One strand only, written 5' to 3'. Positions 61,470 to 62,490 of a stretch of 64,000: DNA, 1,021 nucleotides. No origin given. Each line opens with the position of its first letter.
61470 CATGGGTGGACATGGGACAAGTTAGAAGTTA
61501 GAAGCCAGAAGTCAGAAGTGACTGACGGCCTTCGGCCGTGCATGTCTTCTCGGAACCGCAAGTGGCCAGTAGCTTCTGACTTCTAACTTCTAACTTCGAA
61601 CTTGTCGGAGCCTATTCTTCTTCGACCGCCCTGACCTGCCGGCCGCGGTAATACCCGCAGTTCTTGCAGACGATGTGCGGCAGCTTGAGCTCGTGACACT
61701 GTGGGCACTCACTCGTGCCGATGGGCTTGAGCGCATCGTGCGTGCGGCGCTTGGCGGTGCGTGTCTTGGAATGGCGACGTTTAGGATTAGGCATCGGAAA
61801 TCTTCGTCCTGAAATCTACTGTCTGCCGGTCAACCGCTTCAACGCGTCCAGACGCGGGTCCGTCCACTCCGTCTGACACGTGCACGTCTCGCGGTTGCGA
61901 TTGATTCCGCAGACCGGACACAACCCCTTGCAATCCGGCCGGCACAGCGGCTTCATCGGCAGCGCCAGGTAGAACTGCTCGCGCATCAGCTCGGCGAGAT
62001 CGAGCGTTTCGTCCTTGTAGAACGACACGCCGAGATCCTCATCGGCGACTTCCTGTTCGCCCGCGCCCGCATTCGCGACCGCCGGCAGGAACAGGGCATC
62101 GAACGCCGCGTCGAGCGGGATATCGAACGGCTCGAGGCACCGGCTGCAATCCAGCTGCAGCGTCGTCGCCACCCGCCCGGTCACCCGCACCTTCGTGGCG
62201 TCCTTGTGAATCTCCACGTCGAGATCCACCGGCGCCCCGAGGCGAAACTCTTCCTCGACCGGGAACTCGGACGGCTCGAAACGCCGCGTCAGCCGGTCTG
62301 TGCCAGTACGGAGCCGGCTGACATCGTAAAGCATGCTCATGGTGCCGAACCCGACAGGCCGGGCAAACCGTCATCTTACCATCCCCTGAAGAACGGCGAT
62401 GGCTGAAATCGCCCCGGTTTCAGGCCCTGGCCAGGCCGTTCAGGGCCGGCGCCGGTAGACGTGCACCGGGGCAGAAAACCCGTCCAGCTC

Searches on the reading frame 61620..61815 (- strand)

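Call 25: search_protein_families(library=pfam, proteins=[window:61620-61815:-], max_evalue=0.01)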
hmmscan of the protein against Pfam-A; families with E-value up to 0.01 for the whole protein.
window:61620-61815:- (65 aa): 1 family
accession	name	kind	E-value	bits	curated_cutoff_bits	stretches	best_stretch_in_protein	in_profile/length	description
PF01783.29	Ribosomal_L32p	-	4.1e-24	85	21.3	1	10-62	2-54/56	Ribosomal L32p protein family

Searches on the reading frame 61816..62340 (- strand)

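Call 12: search_protein_families(library=pfam, proteins=[window:61816-62340:-])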
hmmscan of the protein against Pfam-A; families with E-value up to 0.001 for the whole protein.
window:61816-62340:- (174 aa): 1 family
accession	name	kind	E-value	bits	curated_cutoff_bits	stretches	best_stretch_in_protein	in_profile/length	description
PF02620.22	YceD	-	1.7e-34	118.9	33.2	1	53-170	1-118/119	Large ribosomal RNA subunit accumulation protein YceD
